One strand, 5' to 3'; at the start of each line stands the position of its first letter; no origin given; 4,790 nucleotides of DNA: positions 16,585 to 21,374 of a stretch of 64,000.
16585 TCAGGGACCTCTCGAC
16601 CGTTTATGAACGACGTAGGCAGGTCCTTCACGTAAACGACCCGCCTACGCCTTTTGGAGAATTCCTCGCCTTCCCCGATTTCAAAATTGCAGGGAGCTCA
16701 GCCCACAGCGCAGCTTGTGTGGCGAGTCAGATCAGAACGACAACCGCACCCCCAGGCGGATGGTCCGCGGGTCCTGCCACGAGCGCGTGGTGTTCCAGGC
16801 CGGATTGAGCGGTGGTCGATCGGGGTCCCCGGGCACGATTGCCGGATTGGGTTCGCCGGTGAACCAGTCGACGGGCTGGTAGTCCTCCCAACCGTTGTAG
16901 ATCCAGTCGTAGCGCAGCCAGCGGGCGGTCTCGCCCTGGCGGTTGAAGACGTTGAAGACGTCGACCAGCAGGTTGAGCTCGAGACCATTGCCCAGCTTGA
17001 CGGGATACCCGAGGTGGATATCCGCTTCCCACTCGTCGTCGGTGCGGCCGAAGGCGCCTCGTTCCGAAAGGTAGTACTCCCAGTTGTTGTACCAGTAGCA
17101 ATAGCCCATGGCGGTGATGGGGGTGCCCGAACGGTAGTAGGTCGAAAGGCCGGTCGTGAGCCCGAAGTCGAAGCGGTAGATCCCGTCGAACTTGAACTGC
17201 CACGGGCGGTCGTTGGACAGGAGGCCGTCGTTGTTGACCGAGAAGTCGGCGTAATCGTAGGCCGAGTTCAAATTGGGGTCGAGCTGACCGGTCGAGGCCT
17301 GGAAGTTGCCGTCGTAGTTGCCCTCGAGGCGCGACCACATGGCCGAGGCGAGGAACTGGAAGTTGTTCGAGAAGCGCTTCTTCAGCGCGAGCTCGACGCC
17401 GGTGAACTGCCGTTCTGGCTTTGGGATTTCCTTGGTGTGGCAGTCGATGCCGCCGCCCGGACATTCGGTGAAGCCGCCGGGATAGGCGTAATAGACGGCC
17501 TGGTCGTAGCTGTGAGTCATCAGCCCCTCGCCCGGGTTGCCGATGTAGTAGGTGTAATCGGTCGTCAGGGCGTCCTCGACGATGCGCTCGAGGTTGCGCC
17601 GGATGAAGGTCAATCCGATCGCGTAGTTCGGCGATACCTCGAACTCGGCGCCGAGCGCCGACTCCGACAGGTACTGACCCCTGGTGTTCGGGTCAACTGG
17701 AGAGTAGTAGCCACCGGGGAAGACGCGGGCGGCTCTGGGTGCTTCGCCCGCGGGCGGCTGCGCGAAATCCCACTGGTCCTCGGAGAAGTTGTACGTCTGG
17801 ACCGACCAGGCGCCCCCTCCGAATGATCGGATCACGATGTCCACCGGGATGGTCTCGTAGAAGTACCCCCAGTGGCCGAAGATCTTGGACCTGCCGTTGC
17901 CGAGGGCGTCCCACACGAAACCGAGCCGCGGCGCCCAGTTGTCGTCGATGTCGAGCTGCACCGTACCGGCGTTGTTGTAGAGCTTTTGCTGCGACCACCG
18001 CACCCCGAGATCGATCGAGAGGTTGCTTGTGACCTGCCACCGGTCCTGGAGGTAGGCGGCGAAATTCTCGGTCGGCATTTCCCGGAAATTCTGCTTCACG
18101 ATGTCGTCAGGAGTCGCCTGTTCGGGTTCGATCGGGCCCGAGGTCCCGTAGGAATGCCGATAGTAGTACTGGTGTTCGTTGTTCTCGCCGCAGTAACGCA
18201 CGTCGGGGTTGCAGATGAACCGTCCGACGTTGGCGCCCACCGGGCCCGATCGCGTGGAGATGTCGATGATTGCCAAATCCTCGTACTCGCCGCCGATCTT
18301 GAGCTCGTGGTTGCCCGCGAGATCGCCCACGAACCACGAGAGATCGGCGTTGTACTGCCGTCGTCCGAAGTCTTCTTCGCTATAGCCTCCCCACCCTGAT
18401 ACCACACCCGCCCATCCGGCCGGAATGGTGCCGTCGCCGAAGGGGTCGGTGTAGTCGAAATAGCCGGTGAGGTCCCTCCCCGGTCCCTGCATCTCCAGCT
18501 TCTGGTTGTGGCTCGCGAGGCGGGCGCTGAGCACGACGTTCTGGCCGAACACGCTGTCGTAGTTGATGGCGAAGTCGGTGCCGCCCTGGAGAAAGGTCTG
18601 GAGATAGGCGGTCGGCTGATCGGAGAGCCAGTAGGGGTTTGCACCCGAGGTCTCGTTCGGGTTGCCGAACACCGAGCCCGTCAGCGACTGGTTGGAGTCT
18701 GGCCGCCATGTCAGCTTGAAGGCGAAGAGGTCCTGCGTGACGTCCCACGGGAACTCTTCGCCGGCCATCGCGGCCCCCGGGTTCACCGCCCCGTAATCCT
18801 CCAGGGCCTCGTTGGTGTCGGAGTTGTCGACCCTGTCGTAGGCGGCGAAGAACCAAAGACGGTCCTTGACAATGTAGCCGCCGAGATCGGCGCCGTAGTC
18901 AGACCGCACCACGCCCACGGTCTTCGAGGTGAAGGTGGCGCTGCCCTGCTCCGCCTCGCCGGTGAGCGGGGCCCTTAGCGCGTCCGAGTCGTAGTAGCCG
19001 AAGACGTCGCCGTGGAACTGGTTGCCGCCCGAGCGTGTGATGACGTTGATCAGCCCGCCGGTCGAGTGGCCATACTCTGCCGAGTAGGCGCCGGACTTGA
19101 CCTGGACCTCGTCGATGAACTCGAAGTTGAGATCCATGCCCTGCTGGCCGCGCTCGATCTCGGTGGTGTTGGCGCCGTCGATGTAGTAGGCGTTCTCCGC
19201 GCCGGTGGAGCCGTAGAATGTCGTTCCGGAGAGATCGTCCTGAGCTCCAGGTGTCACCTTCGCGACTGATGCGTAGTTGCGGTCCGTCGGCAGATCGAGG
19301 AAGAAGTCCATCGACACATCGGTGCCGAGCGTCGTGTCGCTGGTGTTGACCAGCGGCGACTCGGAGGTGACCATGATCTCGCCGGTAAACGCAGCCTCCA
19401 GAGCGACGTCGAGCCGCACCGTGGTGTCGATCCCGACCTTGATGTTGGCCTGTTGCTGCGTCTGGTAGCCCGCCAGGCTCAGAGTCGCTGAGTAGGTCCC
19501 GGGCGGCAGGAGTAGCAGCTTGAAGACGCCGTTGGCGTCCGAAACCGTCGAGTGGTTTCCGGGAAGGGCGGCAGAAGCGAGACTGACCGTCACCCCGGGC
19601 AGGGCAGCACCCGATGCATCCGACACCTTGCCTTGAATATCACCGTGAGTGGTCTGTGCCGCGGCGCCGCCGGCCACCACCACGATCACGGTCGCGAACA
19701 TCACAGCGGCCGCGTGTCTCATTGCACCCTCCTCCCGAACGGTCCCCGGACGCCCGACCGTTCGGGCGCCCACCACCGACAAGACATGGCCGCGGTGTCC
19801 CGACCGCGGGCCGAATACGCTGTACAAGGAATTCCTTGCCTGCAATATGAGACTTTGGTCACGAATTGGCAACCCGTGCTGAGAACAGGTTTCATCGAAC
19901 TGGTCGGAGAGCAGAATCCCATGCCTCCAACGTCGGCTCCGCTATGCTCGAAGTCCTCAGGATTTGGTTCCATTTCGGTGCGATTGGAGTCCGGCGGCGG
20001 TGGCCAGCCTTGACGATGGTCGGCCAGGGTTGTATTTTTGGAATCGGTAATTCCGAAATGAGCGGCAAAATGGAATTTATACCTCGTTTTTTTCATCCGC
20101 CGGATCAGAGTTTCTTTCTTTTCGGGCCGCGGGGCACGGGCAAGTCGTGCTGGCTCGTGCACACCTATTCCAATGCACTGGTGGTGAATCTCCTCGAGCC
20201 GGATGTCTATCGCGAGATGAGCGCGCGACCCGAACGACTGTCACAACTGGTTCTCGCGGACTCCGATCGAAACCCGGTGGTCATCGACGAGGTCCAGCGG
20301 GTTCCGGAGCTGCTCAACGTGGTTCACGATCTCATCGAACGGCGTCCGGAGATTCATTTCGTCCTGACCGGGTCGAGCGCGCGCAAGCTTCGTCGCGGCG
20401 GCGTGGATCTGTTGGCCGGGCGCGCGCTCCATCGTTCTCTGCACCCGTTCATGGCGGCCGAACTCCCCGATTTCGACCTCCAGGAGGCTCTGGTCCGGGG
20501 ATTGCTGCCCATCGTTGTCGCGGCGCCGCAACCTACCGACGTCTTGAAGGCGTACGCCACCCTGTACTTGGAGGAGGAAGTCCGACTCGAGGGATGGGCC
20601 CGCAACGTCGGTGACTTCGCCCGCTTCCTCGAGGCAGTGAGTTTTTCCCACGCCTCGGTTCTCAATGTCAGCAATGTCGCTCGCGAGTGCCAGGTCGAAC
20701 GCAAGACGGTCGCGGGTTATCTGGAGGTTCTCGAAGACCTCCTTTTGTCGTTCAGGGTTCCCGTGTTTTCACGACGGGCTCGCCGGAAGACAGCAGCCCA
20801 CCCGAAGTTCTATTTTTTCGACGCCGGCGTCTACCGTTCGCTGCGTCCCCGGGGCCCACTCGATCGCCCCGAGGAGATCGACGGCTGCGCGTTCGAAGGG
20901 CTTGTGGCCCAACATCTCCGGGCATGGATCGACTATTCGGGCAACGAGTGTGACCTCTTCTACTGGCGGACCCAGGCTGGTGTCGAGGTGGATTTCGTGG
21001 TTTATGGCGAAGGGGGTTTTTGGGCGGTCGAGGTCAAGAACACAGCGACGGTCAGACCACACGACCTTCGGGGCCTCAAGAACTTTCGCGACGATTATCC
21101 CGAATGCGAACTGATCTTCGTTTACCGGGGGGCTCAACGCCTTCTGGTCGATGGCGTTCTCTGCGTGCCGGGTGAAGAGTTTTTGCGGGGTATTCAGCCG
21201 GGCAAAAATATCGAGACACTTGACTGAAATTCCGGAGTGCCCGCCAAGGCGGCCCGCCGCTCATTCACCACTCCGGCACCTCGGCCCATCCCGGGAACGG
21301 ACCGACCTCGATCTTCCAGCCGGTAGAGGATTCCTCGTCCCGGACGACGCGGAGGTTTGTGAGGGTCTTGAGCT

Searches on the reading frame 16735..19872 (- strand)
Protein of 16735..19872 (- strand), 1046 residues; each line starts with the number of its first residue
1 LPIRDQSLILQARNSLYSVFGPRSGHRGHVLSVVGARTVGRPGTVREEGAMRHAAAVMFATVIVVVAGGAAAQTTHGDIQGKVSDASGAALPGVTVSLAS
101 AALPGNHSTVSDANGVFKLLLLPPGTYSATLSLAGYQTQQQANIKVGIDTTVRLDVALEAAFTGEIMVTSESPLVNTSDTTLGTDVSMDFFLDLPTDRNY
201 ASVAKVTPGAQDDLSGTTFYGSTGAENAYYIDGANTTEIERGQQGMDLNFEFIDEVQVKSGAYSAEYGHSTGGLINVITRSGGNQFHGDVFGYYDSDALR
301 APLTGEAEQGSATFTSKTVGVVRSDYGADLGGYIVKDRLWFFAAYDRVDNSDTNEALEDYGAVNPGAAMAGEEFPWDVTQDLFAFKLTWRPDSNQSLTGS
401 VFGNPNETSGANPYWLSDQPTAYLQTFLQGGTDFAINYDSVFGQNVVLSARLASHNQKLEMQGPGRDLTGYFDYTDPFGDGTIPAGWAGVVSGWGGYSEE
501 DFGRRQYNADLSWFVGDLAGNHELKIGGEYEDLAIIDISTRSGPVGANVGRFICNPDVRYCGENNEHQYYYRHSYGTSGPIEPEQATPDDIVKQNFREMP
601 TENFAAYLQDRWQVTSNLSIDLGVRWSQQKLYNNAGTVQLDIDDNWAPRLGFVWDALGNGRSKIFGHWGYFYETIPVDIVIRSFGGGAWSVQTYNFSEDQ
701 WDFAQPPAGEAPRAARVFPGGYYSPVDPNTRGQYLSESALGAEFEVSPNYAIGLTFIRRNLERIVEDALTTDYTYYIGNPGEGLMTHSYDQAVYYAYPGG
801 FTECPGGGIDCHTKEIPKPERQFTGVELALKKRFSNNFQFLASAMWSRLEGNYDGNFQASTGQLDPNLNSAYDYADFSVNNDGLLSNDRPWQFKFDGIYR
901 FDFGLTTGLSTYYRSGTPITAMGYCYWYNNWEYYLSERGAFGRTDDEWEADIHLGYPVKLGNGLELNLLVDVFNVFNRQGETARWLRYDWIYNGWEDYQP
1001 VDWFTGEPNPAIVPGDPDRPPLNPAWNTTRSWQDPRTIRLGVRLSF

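Call 10: search_protein_families(library=pfam, proteins=[window:16735-19872:-], max_evalue=0.001)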
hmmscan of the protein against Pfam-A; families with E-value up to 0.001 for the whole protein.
window:16735-19872:- (1046 aa): 4 families
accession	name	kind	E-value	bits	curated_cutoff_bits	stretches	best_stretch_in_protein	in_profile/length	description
PF25183.1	OMP_b-brl_4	-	7.6e-40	137.5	30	3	379-633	153-397/838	Outer membrane beta barrel domain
PF13620.12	CarboxypepD_reg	-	2.7e-19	69.7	32.3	1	79-159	2-82/82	Carboxypeptidase regulatory-like domain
PF13715.12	CarbopepD_reg_2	-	1.2e-09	38.5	32.2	1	79-157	1-75/88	CarboxypepD_reg-like domain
PF07715.20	Plug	-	6.6e-05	23.8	23.9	1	208-273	39-106/107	TonB-dependent Receptor Plug Domain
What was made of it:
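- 16735..19872 (-): CarboxypepD_reg + Plug + beta-barrel outer-membrane protein (TonB-dependent-receptor type), the recurrent downstream partner of the kinase arrays. Pfam gives OMP_b-brl_4 7.6e-40, CarboxypepD_reg 2.7e-19 and Plug 6.6e-5 (call 10).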

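Call 62: search_protein_families(library=ncbifam, proteins=[window:16735-19872:-], max_evalue=0.00001)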
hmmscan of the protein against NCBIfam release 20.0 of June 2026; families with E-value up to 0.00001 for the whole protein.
window:16735-19872:- (1046 aa): 3 families
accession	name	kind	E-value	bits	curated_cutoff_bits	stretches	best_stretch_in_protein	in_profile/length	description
NF041535.1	TonB_rec_PqqU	equivalog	2.5e-10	39.3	1200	1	220-296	72-146/676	TonB-dependent receptor PqqU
TIGR01783.1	TonB-siderophor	subfamily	2.9e-10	39.4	223.5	0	228-300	59-128/649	TonB-dependent siderophore receptor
TIGR01786.1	TonB-hemlactrns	subfamily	1.7e-06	26.7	323.75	0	582-656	369-448/719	TonB-dependent hemoglobin/transferrin/lactoferrin family receptor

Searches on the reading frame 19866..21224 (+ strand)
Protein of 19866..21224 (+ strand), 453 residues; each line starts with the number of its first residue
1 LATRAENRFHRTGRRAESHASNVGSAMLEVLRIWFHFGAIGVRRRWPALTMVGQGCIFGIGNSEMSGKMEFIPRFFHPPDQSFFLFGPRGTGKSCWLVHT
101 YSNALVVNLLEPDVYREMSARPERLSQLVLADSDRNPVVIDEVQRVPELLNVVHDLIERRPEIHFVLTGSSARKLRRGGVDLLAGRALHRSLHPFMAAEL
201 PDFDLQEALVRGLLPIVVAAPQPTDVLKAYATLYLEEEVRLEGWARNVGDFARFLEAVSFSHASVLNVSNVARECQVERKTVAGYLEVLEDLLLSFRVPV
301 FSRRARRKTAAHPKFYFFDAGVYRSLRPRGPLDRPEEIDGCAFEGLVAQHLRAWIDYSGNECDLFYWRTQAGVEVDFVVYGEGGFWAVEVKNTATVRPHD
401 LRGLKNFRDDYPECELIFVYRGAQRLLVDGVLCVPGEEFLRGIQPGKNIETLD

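Call 10: search_protein_families(library=pfam, proteins=[window:19866-21224:+], max_evalue=0.001)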
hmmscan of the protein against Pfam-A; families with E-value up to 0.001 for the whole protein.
window:19866-21224:+ (453 aa): 2 families
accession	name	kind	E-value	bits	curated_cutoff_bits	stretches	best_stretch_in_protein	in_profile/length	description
PF13635.12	DUF4143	-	4.6e-32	111.4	28.1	1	245-392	10-159/160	Domain of unknown function (DUF4143)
PF13173.12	AAA_14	-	6e-20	72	27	1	83-199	5-127/129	AAA domain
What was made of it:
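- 19866..21227 (+): AAA_14 + DUF4143 ATPase gene inserted between copy A and the outer-membrane protein gene (passenger). Pfam gives DUF4143 4.6e-32 and AAA_14 6e-20 (call 10).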

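Call 39: search_protein_families(library=padloc, proteins=[window:19866-21224:+], max_evalue=0.001)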
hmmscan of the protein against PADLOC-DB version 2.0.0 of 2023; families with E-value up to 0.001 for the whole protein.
window:19866-21224:+ (453 aa): 7 families
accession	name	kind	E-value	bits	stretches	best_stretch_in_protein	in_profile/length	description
PDLC04790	PDC-S01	-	3.3e-55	185.5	2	204-426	173-403/422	-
PDLC04789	PDC-S01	-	1.2e-41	141.1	1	81-420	18-365/375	-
PDLC04787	PDC-S01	-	6.6e-25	85.8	1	85-440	32-406/412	-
PDLC04791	PDC-S01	-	1e-21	75.1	2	279-421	239-377/395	-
PDLC04786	PDC-S01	-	1.1e-11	42.2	1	311-404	304-398/439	-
PDLC04788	PDC-S01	-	4.3e-10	37.1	1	336-413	325-400/448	-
PDLC04792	PDC-S01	-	5.3e-09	33.2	1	333-399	330-391/452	-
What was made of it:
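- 19866..21227 (+): PADLOC assigns the candidate family PDC-S01 at 3.3e-55 (call 39).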
